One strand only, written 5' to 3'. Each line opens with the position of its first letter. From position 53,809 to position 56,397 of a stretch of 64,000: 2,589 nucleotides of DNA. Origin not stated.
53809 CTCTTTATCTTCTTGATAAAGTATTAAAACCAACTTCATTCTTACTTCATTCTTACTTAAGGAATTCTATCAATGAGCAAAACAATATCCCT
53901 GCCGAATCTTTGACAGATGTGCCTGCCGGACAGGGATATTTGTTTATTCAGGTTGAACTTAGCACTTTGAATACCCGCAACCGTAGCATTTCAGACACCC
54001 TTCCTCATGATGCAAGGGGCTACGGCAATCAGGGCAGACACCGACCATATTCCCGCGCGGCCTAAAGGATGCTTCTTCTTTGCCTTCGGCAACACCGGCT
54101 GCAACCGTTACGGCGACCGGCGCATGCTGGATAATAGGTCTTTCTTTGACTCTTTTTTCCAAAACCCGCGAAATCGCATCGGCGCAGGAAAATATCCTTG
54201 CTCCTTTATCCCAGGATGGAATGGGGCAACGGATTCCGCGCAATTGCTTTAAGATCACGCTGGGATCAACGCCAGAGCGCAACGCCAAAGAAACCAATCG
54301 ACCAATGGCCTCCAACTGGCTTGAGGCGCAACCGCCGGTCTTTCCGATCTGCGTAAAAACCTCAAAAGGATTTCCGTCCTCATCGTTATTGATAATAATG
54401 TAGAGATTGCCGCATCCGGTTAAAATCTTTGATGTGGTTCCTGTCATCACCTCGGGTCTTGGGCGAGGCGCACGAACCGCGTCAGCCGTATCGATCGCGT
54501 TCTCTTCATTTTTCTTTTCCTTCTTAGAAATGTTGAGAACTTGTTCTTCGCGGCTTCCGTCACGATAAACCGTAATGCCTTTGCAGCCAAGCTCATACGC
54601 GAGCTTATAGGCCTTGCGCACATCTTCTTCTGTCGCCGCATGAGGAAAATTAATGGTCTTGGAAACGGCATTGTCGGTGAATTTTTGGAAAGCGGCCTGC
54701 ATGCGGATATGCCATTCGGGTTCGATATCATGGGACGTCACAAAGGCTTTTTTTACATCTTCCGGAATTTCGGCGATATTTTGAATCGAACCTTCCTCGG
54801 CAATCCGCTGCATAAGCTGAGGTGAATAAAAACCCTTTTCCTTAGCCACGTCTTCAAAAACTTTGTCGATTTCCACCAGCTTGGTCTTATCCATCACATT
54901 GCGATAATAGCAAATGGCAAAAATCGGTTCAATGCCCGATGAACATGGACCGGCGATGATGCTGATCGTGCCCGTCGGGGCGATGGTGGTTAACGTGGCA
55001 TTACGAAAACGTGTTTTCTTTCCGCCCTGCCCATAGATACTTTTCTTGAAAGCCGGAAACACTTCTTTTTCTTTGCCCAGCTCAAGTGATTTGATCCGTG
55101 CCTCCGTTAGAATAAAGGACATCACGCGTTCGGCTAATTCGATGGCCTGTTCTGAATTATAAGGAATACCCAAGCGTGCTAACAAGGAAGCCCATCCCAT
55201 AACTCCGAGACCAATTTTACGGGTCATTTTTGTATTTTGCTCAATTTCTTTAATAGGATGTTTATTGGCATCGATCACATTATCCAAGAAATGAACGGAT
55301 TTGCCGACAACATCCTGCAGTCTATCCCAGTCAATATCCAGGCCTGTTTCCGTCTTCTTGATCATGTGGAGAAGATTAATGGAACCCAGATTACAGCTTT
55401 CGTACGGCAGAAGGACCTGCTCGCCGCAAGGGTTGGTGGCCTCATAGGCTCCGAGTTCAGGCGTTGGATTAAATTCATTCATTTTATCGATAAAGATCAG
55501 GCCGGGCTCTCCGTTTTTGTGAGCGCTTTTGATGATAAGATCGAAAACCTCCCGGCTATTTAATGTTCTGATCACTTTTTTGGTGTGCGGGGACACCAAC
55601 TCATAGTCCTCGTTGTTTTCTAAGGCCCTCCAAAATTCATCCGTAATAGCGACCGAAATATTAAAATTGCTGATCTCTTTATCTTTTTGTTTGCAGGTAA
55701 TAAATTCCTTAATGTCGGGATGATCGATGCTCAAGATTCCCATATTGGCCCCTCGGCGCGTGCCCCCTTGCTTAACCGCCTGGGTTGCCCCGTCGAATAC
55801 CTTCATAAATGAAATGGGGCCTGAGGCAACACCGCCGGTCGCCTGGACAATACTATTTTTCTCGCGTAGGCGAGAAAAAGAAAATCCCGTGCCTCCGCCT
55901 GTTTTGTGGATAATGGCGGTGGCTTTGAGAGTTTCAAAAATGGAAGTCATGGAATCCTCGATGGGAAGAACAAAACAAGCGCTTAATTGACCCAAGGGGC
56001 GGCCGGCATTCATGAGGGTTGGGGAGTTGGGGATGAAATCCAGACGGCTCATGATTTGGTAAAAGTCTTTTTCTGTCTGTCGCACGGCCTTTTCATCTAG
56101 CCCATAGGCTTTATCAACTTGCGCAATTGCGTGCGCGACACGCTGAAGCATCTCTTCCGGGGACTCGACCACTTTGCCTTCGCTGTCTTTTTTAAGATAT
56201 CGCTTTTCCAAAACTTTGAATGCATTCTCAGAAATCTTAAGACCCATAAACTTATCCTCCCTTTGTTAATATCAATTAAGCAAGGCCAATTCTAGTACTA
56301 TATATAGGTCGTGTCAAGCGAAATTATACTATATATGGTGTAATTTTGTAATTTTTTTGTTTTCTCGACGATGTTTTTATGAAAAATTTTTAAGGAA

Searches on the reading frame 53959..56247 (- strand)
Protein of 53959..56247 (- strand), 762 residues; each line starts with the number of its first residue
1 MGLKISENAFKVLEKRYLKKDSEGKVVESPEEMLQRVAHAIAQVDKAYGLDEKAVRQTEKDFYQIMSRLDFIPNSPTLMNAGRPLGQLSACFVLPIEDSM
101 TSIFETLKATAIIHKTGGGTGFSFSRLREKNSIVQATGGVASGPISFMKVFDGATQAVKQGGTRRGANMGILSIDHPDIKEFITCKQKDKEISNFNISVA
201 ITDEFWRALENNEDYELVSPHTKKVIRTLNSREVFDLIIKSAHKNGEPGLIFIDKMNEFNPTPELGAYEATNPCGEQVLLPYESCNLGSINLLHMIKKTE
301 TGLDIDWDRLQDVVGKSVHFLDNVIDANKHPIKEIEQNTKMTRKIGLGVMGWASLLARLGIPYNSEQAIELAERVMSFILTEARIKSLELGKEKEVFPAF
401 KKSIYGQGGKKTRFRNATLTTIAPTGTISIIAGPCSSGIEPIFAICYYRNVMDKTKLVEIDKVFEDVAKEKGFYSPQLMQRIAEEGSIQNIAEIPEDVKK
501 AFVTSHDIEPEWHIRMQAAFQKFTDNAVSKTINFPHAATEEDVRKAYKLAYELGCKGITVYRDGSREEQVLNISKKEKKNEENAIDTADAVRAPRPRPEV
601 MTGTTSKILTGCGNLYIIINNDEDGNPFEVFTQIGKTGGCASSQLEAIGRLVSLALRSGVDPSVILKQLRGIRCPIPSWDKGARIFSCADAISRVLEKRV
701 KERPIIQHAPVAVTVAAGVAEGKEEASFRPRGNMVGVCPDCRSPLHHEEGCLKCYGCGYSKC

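Call 57: search_protein_families(library=pfam, proteins=[window:53959-56247:-], max_evalue=0.00001)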
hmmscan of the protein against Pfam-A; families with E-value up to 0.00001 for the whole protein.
window:53959-56247:- (762 aa): 3 families
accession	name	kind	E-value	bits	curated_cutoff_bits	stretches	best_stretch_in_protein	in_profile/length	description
PF02867.20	Ribonuc_red_lgC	-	1.1e-136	457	23.9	1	89-561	1-523/523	Ribonucleotide reductase, barrel domain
PF00317.26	Ribonuc_red_lgN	-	3.1e-24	85.3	28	1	5-86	3-77/77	Ribonucleotide reductase, all-alpha domain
PF12637.14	TSCPD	-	5.5e-22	78.3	22.8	1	606-698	5-86/88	TSCPD domain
